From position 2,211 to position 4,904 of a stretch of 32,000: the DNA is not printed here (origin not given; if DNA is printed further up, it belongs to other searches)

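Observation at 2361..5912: MoxR-class AAA+ ATPase translationally coupled to a VWA/HExxH-peptidase protein with a ~360-aa beta-rich insert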

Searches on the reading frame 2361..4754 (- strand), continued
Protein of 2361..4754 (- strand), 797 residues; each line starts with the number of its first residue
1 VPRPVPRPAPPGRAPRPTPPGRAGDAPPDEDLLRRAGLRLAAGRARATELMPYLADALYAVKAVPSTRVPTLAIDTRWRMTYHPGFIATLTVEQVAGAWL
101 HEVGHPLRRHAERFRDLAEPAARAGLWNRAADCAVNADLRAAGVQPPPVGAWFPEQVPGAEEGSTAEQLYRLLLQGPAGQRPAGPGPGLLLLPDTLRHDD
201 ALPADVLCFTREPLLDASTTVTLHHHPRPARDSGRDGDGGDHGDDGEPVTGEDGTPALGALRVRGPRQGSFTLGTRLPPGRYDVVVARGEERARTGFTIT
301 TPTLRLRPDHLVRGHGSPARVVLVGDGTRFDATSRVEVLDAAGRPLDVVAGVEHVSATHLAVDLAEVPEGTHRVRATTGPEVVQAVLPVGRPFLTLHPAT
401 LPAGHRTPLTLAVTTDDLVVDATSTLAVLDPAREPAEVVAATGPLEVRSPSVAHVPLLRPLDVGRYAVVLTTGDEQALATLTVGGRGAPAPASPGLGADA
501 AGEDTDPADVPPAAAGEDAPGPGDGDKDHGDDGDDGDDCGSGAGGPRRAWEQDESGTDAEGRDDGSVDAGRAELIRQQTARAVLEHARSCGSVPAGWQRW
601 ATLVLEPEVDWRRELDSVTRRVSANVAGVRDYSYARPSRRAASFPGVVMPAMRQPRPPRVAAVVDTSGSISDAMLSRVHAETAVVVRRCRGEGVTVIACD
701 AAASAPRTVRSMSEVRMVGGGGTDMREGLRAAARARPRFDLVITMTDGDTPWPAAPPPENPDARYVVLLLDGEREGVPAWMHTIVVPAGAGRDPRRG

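Call 48: find_related_loci(query=A1, collection=genome_contigs, flank=6000)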
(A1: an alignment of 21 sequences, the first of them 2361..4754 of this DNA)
Query A1 (797 aa) in genome_contigs; peptide patterns used: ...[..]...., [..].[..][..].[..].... (x = any residue, [..] = any of these).
542 stretches matched a pattern; 207 encode a relative of the query (tblastn E <= 1e-3); the best 80 are kept; 80 distinct loci.
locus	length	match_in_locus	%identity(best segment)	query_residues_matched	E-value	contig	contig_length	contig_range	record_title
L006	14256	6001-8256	65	19-786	0e+0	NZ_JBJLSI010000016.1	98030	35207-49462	Kineococcus sp. SYSU DK003 NODE_16_length_98030_cov_26.525387, whole genome shotgun sequence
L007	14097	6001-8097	58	49-797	0e+0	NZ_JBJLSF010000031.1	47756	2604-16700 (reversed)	Kineococcus sp. SYSU DK006 NODE_31_length_47756_cov_33.767432, whole genome shotgun sequence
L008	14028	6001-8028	55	49-791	0e+0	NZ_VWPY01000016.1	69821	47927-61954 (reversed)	Kineococcus rubinsiae strain B12 scaffold_15, whole genome shotgun sequence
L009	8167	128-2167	56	49-789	0e+0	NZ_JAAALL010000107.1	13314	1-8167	Kineococcus vitellinus strain T13 NODE_107_length_13314_cov_8.770532, whole genome shotgun sequence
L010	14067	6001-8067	58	49-786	0e+0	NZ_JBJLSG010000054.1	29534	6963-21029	Kineococcus sp. SYSU DK005 NODE_54_length_29534_cov_24.524263, whole genome shotgun sequence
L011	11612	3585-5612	55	49-786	0e+0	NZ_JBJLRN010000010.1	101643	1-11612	Kineococcus sp. SYSU DK025 NODE_10_length_101643_cov_29.203889, whole genome shotgun sequence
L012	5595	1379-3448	57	49-786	0e+0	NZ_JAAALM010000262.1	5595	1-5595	Kineococcus indalonis strain T90 NODE_262_length_5595_cov_8.273043, whole genome shotgun sequence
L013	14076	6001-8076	57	48-786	0e+0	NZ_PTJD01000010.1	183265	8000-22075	Kineococcus xinjiangensis strain DSM 22857 Ga0180979_110, whole genome shotgun sequence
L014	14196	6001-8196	46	24-786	6e-169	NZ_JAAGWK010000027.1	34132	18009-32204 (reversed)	Goekera deserti strain CPCC 205119 Scaffold11_2, whole genome shotgun sequence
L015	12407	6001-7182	75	49-786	6e-104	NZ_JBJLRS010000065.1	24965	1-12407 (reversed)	Kineococcus sp. SYSU DK019 NODE_65_length_24965_cov_31.015178, whole genome shotgun sequence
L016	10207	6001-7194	74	49-786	5e-103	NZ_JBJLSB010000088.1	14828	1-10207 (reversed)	Kineococcus sp. SYSU DK010 NODE_88_length_14828_cov_37.278416, whole genome shotgun sequence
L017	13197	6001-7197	75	49-786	4e-98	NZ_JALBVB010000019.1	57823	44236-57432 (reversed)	Kineococcus sp. TRM81007 590, whole genome shotgun sequence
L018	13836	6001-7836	44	34-792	2e-97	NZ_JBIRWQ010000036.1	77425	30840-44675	Actinoplanes sp. NPDC020271 NPDC020271_139_G5.ctg-0036, whole genome shotgun sequence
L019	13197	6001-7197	74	49-786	5e-97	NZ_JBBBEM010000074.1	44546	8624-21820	Kineococcus sp. G2 contig74, whole genome shotgun sequence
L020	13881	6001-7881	44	12-793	1e-96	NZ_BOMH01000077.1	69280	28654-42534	Actinoplanes cyaneus strain NBRC 14990 sequence077, whole genome shotgun sequence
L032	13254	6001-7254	45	11-786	3e-48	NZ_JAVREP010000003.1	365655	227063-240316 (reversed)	Nocardiopsis lambiniae strain DSM 44743 NODE_3_length_365655_cov_28.163219, whole genome shotgun sequence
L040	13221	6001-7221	44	29-791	4e-44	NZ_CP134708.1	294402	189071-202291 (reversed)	Rhodococcus opacus strain DSM 43205 plasmid pHG201, complete sequence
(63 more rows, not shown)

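Call 51: search_protein_families(library=phrogs, proteins=[window:2361-4754:-], max_evalue=0.001)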
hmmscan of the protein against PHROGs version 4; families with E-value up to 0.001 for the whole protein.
window:2361-4754:- (797 aa): 1 family
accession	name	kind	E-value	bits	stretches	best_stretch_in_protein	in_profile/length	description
phrog_1314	-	DNA, RNA and nucleotide metabolism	4e-44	152.3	2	534-762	154-367/394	HNH endonuclease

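Call 53: search_dna_similar(query=window:2361-4754:-, collection=phages, mode=protein, max_rows=25, max_evalue=0.00001)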
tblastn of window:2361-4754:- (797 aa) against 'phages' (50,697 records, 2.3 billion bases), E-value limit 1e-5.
Records with a match: 135; places in all: 135; records where one place covers at least 80% of the query: 0.
Best place of each record, by identity: <60% 135.
By first word of the organism name: Vibrio 32; Escherichia 29; Pseudomonas 13; Klebsiella 12; Achromobacter 11; Pectobacterium 11; Salmonella 7; Acinetobacter 7; Planktothrix 2; Enterobacter 2; and 8 more.
By host as written in the record: - 35; Escherichia coli 10; Klebsiella pneumoniae 6; Achromobacter xylosoxidans I2BC 6; Pseudomonas aeruginosa PAO1 5; Achromobacter xylosoxidans DSM 11852 3; Pectobacterium atrosepticum DSM 30186 3; Pseudomonas aeruginosa 3; and 45 more.
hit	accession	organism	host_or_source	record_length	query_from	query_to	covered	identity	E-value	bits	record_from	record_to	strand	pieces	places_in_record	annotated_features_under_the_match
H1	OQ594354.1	Synechococcus phage MinM2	Synechococcus sp.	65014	558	748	24%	33.2%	1e-7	62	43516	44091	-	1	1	VWA-like domain-containing protein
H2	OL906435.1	Planktothrix phage Pag-Yong1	Planktothrix agardhii FACHB-1261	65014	558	748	24%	33.2%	1e-7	62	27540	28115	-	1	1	VWA-like domain-containing protein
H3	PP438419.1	Planktothrix phage Pra-JY27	Planktothricoides raciborskii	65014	558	748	24%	33.2%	1e-7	62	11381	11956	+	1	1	hypothetical protein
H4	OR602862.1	Moorella phage MTATph1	Moorella thermoacetica DSM 103132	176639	563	748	23%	32.3%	9e-9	66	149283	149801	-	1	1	HNH endonuclease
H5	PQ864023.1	Enterobacter phage vB_Ecl_SABI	Enterobacter cloacae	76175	568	748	23%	30.4%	1e-12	78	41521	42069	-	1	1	hypothetical protein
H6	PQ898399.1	Enterobacter phage SonariX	Enterobacter cloacae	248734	568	748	23%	30.4%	1e-12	78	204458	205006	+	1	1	hypothetical protein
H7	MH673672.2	Thermus phage phiFa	Thermus thermophilus HB27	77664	591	748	20%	34.4%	7e-10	69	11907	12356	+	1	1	hypothetical protein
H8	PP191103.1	Salmonella phage PHA46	Salmonella enterica subsp. enterica ...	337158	557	749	24%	26.1%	2e-9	67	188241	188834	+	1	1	HNH endonuclease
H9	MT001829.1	Salmonella phage SE_PL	Salmonella enterica subsp. enterica ...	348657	557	749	24%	26.1%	2e-9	67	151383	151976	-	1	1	hypothetical protein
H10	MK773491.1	Salmonella phage 7t3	Salmonella enterica subsp. enterica ...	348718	557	749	24%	26.1%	2e-9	67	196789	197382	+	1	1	putative HNH endonuclease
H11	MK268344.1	Salmonella phage Munch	Salmonella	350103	557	749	24%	26.1%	2e-9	67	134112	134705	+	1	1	hypothetical protein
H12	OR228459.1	Klebsiella phage fENko-Kae01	Klebsiella aerogenes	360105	557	749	24%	26.1%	2e-9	67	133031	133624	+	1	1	hypothetical protein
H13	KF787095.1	Achromobacter phage JWAlpha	Achromobacter xylosoxidans DSM 11852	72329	552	737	23%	26.9%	2e-6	58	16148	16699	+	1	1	hypothetical protein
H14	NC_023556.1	Achromobacter phage JWAlpha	Achromobacter xylosoxidans DSM 11852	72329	552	737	23%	26.9%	2e-6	58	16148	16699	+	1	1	HNH endonuclease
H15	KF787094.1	Achromobacter phage JWDelta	Achromobacter xylosoxidans DSM 11852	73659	552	737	23%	26.9%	2e-6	58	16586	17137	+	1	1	hypothetical protein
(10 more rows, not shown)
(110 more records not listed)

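Call 54: get_annotated_region(hit=H14, flank=5000)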
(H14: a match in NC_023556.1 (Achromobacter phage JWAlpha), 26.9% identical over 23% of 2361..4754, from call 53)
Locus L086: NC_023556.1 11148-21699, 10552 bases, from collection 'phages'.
description: Achromobacter phage JWAlpha, complete genome.
organism: Achromobacter phage JWAlpha (NCBI taxid 1416009)
taxonomy: Viruses; Duplodnaviria; Heunggongvirae; Uroviricota; Caudoviricetes; Schitoviridae; Rothmandenesvirinae; Jwalphavirus; Jwalphavirus jwalpha
host: Achromobacter xylosoxidans DSM 11852; source: -; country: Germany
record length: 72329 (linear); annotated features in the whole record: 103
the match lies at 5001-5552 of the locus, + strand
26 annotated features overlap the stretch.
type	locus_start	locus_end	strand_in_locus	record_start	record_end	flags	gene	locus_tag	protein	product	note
CDS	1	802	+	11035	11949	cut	-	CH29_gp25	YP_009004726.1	hypothetical protein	C-terminus similar to RSL1_ORF070[Ralstonia phage RSL1]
CDS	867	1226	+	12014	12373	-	-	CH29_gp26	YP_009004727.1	hypothetical protein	N-terminus similar to gp057 [Erwinia phage vB_EamP-S6]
CDS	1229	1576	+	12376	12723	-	-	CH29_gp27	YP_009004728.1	hypothetical protein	similar to C-terminus of gp057 [Erwinia phage vB_EamP-S6]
CDS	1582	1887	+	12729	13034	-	-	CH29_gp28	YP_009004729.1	hypothetical protein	similar to WP_004912055[Providencia rettgeri]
CDS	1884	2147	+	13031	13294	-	-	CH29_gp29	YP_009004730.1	hypothetical protein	-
CDS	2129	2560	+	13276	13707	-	-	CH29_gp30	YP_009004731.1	hypothetical protein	-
CDS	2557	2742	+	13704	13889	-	-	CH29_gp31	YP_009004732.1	hypothetical protein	-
CDS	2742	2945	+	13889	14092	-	-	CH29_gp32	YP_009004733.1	hypothetical protein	-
CDS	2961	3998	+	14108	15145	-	-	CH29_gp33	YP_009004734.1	ATPase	similar to gp24 [Escherichia phage N4] and ECBP1_0027 [Escherichia phage KBNP21]; conserved domain AAA[cd00009]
CDS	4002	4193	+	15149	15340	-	-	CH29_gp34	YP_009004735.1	hypothetical protein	-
CDS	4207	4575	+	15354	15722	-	-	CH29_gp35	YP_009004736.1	hypothetical protein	similar to Phi4:1_gp005 [Cellulophaga phage phi4:1]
CDS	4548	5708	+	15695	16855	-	-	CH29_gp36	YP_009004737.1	HNH endonuclease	similar to gp25 [Escherichia phage N4]; conserved domains DUF2201_N[pfam13203], Putative metallopeptidase domain and ...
CDS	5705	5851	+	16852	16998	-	-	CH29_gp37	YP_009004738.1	hypothetical protein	similar to WP_019484775 [Pseudomonas aeruginosa]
CDS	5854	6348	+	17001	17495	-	-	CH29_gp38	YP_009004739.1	dCTP deaminase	similar to dCTP deaminase [Escherichia phage N4]; conserved domain dcd[PRK00416], deoxycytidine triphosphate deaminase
CDS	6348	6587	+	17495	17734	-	-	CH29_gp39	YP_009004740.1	hypothetical protein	-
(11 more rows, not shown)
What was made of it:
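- N4 gp24/gp25-like genes in phage JWAlpha (calls 53, 54). Phage versions sit among replication and nucleotide-metabolism genes (call 54).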

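Call 55: get_annotated_region(hit=H1, flank=5000)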
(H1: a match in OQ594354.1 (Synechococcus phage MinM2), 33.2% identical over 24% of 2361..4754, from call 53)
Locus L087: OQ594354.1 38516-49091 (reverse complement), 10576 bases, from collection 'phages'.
description: Synechococcus phage MinM2, complete genome.
organism: Synechococcus phage MinM2 (NCBI taxid 3035943)
taxonomy: Viruses; Duplodnaviria; Heunggongvirae; Uroviricota; Caudoviricetes
host: Synechococcus sp.; source: fresh water; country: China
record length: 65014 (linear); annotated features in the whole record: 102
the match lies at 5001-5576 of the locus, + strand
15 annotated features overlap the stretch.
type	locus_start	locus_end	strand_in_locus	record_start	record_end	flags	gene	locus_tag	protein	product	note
CDS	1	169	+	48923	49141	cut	-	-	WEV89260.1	hypothetical protein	MM2_73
CDS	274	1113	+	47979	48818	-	-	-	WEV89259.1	hypothetical protein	MM2_72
CDS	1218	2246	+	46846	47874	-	-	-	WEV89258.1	MoxR family ATPase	-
CDS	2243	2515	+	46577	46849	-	-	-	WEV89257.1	hypothetical protein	MM2_70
CDS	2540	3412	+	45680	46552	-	-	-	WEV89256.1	DUF3150 domain-containing protein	-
CDS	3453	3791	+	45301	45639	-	-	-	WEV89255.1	hypothetical protein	MM2_68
CDS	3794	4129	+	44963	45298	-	-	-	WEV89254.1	hypothetical protein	MM2_67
CDS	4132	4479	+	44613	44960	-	-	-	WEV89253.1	hypothetical protein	MM2_66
CDS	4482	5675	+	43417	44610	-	-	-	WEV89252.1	VWA-like domain-containing protein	-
CDS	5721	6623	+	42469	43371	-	-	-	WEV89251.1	hypothetical protein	MM2_64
CDS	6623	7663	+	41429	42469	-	-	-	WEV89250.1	hypothetical protein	MM2_63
CDS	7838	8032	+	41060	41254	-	-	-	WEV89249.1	hypothetical protein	MM2_62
CDS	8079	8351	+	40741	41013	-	-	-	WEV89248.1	HNHc domain containing protein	HNHc domain containing protein#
CDS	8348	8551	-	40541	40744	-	-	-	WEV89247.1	hypothetical protein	MM2_60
CDS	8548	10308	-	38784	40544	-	-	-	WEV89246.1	primase DnaG/twinkle-like protein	Archaeal primase DnaG/twinkle, TOPRIM domain#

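Call 70: fold_search(model_id=the predicted structure, library=pdb)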
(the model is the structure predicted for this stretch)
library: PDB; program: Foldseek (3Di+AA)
matches with E <= 10: 1957; with E <= 0.001: 572
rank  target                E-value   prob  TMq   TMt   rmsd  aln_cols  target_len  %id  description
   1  1qz1                  9.9e-12  1.00  0.11  0.25  23.7       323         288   12  Crystal Structure of the Ig 1-2-3 fragment of NCAM (released 2003-11-04)
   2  3b43                  3.0e-11  1.00  0.10  0.13  26.6       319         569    9  I-band fragment I65-I70 from titin (released 2008-01-22)
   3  7y6o                  4.0e-11  1.00  0.09  0.23  23.4       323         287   10  Crystal structure of sDscam Ig1-3 domains, isoform alpha25 (released 2023-05-24)
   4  6efy_A                5.0e-11  1.00  0.11  0.24  24.9       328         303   11  Crystal Structure of DIP-Alpha Ig1-3 (released 2018-11-28)
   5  2rjm                  6.6e-11  1.00  0.11  0.26  27.3       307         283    8  3Ig structure of titin domains I67-I69 E-to-A mutated variant (released 2008-01-22)
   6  6efz_A                6.9e-11  1.00  0.10  0.24  26.3       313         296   10  Crystal Structure of DIP-Theta Ig1-3 (released 2018-11-28)
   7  2rik                  1.1e-10  1.00  0.11  0.25  27.2       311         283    8  I-band fragment I67-I69 from titin (released 2008-01-22)
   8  7ahs_A                1.8e-10  1.00  0.13  0.30  26.5       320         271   12  titin-N2A Ig81-Ig83 (released 2021-03-24)
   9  2wim_A                2.4e-10  1.00  0.11  0.26  25.8       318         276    9  Crystal structure of NCAM2 IG1-3 (released 2010-08-25)
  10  7ok5_A                2.8e-10  1.00  0.10  0.12  21.3       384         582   11  Crystal structure of mouse neurofascin 155 immunoglobulin domains (released 2022-12-14)
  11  7ok5_B                3.5e-10  1.00  0.10  0.12  20.7       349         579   11  Crystal structure of mouse neurofascin 155 immunoglobulin domains (released 2022-12-14)
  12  7ahs_B                3.9e-10  1.00  0.14  0.31  26.0       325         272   11  titin-N2A Ig81-Ig83 (released 2021-03-24)
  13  7ol4_C                4.1e-10  1.00  0.11  0.14  18.4       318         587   12  Mouse contactin-1 neurofascin-155 immunoglobulin domains adhesion complex (released 2022-12-14)
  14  5uv6_A                6.1e-10  1.00  0.10  0.24  27.3       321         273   13  Crystal structure of human Opioid Binding Protein/Cell Adhesion Molecule Like (OPCML) (released 2018-03-21)
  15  4u7m                  6.8e-10  1.00  0.10  0.23  28.8       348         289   11  LRIG1 extracellular domain: Structure and Function Analysis (released 2015-04-08)
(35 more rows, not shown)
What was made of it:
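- Tried and rejected: Foldseek with the full-length model against PDB was swamped by Ig tandems and said nothing about the zincin lobe (call 70).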
